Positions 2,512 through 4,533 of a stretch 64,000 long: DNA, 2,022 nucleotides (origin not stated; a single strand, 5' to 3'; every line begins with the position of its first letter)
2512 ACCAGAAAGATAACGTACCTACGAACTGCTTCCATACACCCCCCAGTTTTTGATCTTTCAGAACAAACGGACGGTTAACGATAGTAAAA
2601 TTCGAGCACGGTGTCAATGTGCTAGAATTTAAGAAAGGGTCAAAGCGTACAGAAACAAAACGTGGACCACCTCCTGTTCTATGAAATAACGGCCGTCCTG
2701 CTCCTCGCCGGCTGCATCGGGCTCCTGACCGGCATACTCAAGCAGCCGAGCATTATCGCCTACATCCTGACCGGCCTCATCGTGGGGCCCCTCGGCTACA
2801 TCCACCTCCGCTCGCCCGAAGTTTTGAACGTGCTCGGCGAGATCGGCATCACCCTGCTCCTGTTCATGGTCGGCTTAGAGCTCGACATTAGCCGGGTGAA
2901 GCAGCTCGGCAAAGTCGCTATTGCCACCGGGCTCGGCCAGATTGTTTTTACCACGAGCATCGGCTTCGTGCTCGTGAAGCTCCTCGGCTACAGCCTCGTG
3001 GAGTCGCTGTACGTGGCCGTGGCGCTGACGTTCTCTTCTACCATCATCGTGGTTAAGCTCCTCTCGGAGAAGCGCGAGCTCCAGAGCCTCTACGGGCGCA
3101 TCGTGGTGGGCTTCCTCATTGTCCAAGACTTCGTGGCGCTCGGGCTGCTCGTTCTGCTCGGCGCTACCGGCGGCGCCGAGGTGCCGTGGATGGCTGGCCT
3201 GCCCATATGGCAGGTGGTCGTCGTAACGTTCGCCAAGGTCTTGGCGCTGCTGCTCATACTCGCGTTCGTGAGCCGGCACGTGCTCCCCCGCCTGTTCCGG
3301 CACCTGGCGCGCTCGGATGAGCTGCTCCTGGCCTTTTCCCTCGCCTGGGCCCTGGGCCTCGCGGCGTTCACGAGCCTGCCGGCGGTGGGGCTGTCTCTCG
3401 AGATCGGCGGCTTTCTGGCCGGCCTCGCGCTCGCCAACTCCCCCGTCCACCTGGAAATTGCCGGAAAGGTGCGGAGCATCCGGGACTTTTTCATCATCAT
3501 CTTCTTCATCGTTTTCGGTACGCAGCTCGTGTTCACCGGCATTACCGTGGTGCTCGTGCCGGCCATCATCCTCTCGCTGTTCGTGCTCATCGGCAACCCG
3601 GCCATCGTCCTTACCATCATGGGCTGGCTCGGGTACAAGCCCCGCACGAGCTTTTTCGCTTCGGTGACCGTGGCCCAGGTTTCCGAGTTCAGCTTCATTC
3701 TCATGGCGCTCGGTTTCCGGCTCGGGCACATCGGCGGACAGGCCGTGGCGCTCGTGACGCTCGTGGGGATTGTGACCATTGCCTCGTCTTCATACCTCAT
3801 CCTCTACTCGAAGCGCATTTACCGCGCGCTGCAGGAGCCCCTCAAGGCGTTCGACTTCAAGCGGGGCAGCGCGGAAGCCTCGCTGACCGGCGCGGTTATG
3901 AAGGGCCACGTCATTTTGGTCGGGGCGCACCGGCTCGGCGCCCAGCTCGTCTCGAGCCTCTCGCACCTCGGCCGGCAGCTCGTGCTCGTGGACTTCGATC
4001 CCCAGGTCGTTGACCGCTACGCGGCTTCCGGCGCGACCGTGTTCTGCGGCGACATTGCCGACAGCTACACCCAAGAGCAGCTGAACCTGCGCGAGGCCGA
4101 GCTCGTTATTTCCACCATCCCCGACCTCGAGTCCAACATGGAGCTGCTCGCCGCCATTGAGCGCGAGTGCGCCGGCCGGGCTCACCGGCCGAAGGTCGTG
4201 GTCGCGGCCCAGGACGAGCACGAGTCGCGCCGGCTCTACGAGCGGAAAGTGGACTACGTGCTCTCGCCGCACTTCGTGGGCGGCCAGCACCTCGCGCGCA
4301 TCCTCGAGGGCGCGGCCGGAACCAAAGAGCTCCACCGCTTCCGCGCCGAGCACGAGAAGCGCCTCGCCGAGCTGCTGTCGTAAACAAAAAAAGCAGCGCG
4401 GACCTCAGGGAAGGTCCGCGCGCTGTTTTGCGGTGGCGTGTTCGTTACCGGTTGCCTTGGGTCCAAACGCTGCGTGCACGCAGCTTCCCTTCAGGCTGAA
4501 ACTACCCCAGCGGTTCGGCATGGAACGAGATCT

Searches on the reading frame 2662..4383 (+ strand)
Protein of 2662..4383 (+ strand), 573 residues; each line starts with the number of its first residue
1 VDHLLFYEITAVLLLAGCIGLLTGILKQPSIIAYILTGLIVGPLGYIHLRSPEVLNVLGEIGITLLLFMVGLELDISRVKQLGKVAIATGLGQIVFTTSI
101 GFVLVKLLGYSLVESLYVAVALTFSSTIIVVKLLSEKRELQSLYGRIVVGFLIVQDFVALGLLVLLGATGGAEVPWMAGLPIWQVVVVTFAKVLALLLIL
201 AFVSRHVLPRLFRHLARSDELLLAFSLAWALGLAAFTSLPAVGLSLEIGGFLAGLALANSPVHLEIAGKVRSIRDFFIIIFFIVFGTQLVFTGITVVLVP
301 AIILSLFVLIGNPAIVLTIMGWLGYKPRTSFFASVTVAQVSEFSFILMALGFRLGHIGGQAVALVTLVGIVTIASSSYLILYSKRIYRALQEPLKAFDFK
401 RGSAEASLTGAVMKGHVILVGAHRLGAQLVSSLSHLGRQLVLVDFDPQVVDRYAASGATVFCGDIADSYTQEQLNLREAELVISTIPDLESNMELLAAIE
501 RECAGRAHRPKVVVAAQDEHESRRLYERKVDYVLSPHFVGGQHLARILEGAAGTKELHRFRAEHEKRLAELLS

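Call 46: search_protein_families(library=pfam, proteins=[window:2662-4383:+], max_evalue=0.0001)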
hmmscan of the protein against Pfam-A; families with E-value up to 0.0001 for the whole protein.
window:2662-4383:+ (573 aa): 2 families
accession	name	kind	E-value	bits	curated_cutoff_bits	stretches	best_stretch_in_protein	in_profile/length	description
PF00999.27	Na_H_Exchanger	-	7.1e-51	173.7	26.2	1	13-374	4-363/375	Sodium/hydrogen exchanger, transmembrane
PF02254.24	TrkA_N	-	1.2e-18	68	23.8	1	417-536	1-116/116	TrkA-N domain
